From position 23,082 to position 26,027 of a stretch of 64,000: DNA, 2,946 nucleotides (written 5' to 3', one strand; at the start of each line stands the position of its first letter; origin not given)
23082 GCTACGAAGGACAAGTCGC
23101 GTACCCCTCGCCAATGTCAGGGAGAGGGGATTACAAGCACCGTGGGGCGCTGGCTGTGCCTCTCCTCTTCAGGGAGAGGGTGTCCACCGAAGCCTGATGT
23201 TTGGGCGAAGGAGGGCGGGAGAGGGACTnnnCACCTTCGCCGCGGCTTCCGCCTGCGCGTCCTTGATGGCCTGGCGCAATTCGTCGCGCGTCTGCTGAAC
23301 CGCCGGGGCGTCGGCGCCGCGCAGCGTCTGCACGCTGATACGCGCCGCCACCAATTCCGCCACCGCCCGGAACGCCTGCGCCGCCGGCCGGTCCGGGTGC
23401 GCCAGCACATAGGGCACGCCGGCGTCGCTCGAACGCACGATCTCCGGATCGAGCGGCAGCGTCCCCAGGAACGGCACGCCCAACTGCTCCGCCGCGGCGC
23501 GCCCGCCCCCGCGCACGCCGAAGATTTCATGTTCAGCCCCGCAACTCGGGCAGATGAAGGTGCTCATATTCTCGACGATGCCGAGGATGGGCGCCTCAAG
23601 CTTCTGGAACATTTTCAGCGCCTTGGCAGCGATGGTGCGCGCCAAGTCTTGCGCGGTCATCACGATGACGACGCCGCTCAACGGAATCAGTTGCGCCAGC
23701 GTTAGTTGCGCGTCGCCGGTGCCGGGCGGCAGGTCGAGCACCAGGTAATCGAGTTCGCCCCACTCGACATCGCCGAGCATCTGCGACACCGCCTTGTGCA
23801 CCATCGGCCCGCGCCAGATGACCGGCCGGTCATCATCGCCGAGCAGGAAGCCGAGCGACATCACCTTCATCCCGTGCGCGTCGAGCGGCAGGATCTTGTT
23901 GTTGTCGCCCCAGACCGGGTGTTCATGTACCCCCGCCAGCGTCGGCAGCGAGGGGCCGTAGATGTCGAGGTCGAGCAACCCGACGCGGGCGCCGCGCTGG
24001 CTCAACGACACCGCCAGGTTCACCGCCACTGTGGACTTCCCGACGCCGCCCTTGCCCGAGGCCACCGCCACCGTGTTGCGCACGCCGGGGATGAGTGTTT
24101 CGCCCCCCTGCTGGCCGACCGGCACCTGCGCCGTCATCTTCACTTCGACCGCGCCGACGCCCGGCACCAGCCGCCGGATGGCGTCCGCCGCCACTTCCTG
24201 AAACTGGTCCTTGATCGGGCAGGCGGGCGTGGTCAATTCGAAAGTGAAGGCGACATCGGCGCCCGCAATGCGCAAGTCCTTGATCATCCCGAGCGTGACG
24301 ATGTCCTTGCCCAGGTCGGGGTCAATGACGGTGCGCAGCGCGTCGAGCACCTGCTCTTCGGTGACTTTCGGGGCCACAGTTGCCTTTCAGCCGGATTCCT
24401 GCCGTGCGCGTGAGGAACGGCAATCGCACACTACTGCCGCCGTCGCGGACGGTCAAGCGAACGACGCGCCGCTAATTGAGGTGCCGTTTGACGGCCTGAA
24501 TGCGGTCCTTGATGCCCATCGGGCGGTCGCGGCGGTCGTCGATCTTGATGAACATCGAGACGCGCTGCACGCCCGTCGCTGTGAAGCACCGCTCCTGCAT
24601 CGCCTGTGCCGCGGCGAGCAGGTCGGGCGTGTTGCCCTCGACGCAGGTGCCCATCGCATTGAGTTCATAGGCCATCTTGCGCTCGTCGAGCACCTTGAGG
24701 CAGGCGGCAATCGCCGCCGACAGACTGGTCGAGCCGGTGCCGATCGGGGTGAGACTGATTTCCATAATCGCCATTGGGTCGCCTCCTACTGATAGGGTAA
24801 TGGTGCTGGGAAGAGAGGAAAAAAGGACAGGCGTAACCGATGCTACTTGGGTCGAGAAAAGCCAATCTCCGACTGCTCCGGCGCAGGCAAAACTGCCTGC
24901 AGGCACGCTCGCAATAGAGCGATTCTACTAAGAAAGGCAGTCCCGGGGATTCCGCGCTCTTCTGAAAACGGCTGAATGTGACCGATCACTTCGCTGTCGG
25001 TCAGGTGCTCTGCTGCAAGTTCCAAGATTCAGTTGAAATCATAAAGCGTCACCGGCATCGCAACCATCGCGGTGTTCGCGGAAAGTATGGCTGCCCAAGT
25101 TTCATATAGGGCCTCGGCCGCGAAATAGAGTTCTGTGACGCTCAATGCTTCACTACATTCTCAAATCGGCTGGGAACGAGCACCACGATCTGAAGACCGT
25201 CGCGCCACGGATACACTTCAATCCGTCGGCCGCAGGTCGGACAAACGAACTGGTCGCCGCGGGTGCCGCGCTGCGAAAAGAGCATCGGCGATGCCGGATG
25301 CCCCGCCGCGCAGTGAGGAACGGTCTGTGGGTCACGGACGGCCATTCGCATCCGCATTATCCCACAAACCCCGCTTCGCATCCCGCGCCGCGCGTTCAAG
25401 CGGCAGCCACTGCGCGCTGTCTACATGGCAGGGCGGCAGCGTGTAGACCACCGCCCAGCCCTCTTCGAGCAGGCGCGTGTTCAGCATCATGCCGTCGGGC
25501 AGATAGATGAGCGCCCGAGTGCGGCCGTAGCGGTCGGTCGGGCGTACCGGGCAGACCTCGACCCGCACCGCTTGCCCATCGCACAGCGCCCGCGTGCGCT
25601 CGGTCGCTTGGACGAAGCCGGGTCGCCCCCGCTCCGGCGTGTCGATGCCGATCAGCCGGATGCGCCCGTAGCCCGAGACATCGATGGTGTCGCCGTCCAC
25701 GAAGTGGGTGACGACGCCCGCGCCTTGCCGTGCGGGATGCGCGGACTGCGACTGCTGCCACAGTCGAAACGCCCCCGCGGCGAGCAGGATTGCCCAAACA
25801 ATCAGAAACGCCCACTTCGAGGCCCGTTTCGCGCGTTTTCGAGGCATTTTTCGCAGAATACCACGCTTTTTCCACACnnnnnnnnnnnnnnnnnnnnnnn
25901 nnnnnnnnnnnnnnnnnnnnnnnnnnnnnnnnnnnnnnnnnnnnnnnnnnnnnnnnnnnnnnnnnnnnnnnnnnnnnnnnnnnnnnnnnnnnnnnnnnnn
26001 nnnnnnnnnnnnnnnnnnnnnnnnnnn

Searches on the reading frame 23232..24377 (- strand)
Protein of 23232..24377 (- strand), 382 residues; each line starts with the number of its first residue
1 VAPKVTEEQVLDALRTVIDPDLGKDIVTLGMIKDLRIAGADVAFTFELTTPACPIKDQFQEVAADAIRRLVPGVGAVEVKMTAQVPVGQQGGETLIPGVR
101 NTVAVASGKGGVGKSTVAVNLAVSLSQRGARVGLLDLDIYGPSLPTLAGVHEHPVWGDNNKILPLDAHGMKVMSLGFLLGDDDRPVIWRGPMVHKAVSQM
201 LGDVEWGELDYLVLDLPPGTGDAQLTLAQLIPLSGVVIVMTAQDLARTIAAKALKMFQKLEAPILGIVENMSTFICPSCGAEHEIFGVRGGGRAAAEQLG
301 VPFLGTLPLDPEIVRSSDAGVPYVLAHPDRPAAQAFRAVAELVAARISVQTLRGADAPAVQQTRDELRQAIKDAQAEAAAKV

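Call 4: search_protein_families(library=pfam, proteins=[window:23232-24377:-], max_evalue=0.1)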
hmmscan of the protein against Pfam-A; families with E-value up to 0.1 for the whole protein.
window:23232-24377:- (382 aa): 18 families
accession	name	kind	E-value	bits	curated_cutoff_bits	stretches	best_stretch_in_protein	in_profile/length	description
PF10609.15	ParA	-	8.5e-100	333.7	27.1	1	99-343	2-245/246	NUBPL iron-transfer P-loop NTPase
PF01883.24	FeS_assembly_P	-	1.7e-21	76.7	23.5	1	7-79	1-73/73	Iron-sulfur cluster assembly protein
PF01656.29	CbiA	-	5.4e-15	55.9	25.4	1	103-270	1-81/125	CobQ/CobB/MinD/ParA nucleotide binding domain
PF13614.12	AAA_31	-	9.6e-11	42.4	27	1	102-139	3-40/177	AAA domain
PF09140.17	MipZ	-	3.1e-08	33.7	20.7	1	103-139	3-39/262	ATPase MipZ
PF02374.21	ArsA_ATPase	-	3.2e-06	27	24.3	1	105-138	5-38/305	Anion-transporting ATPase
PF00142.24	Fer4_NifH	-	3e-05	24.1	25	1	107-134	6-33/271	4Fe-4S iron sulfur cluster binding proteins, NifH/frxC family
PF13481.12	AAA_25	-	0.0015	18.7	27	1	94-130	24-61/195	AAA domain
PF03308.22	MeaB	-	0.0027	17.2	23.1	1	106-138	38-70/273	Methylmalonyl Co-A mutase-associated GTPase MeaB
PF07015.17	VirC1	-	0.0065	16.3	24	1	102-138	3-39/231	VirC1 protein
PF16575.11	CLP1_P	-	0.012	15.9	26.6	1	108-141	1-34/188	mRNA cleavage and polyadenylation factor CLP1 P-loop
PF25199.1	nSTAND_NTPase5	-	0.017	15.4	34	1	100-137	40-78/145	Novel STAND NTPase 5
PF01583.26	APS_kinase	-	0.041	14.3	21.1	1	105-138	6-39/152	Adenylylsulphate kinase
PF03193.22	RsgA_GTPase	-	0.047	13.9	30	1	87-128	92-133/174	RsgA GTPase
PF00448.28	SRP54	-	0.067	13.3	22.7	0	103-140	3-40/196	SRP54-type protein, GTPase domain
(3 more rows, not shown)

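Call 12: find_encoding_contigs(protein=window:23232-24377:-, flank=10000)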
Protein window:23232-24377:- (382 aa): no gene with exactly this product is on record in the collection.

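Call 14: find_related_loci(query=window:23232-24377:-, collection=genome_contigs, flank=10000)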
Query window:23232-24377:- (382 aa) in genome_contigs; peptide patterns used: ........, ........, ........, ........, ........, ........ (x = any residue, [..] = any of these).
307 stretches matched a pattern; 140 encode a relative of the query (tblastn E <= 1e-3); the best 80 are kept; 80 distinct loci.
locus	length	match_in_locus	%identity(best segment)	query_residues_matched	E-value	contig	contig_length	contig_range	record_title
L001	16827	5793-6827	54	3-349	8e-122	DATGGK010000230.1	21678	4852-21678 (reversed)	MAG TPA_asm: Planctomycetota bacterium isolate SMAG_U9752 k141_810364, whole genome shotgun sequence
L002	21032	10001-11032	54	3-349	7e-119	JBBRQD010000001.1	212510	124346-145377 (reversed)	MAG: Planctomycetota bacterium isolate metawrap_la1_16 W_la1_16_k141_1511230L_212510_cov_21.7910, whole genome shotgun s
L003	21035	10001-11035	53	3-349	3e-111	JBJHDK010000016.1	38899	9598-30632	MAG: Fibrobacteria bacterium isolate SF2967_J5348.concoct.004 NODE_1151_length_38899_cov_1.570592, whole genome shotgun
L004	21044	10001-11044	52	7-348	2e-109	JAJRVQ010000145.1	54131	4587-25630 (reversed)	MAG: Acidobacteria bacterium isolate Dive96_bin10.49 k141_3882012, whole genome shotgun sequence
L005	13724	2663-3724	53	5-348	1e-107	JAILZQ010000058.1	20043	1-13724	MAG: Geminicoccaceae bacterium isolate HOT.CON.139 NODE_2605_length_20043_cov_6.611990, whole genome shotgun sequence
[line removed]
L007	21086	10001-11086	50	4-347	9e-108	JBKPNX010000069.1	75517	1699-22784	MAG: Pseudomonadota bacterium isolate GS_HAYS_MAG_00029 GS_HAYS_000001193460, whole genome shotgun sequence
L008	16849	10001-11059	52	7-351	3e-107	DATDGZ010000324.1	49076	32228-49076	MAG TPA_asm: Thermoanaerobaculia bacterium isolate SMAG_U265 k141_176364, whole genome shotgun sequence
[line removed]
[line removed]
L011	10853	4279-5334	51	7-351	4e-107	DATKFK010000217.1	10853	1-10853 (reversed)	MAG TPA_asm: Thermoanaerobaculia bacterium isolate SMAG_U14523 k141_4809113, whole genome shotgun sequence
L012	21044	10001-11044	52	7-350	7e-107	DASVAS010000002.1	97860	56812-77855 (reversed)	MAG TPA_asm: Thermoanaerobaculia bacterium isolate SMAG_U1959 k141_1351159, whole genome shotgun sequence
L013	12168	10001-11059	51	1-356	2e-106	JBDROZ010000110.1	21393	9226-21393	MAG: Candidatus Eisenbacteria bacterium isolate MEGAHIT-group-1.985 k141_3447050, whole genome shotgun sequence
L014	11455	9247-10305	52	7-351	9e-107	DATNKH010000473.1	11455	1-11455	MAG TPA_asm: Thermoanaerobaculia bacterium isolate SMAG_U11420 k141_74969, whole genome shotgun sequence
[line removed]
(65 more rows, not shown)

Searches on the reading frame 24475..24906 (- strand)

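Call 4: search_protein_families(library=pfam, proteins=[window:24475-24906:-], max_evalue=0.1)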
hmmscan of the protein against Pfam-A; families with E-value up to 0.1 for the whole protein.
window:24475-24906:- (144 aa): 2 families
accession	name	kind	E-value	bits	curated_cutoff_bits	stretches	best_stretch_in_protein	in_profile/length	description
PF01910.22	Thiamine_BP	-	6.8e-26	90.5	24.9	1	48-140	1-92/92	Thiamine-binding protein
PF17967.7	Pullulanase_N2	-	0.065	14.5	23.2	1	27-114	24-105/112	Pullulanase N2 domain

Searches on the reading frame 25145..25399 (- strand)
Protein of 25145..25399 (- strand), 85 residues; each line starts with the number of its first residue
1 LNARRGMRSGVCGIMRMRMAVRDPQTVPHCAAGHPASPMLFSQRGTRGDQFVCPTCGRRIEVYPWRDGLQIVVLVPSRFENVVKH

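Call 55: search_protein_families(library=pfam, proteins=[window:25145-25399:-], max_evalue=0.01)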
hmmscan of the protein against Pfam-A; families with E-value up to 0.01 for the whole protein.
window:25145-25399:- (85 aa): 1 family
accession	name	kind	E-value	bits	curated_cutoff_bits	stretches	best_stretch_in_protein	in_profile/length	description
PF24441.1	DUF7560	-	0.0068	16.5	27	0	50-62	5-17/44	Family of unknown function (DUF7560)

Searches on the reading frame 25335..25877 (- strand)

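Call 4: search_protein_families(library=pfam, proteins=[window:25335-25877:-], max_evalue=0.1)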
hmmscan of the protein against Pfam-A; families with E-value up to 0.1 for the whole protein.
window:25335-25877:- (181 aa): 2 families
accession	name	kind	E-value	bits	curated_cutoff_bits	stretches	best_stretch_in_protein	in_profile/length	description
PF00565.23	SNase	-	5.7e-16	59.3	21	1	72-173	1-106/107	Staphylococcal nuclease homologue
PF23368.1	DUF7092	-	0.015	16.3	24.5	1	98-135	27-65/77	Domain of unknown function (DUF7092)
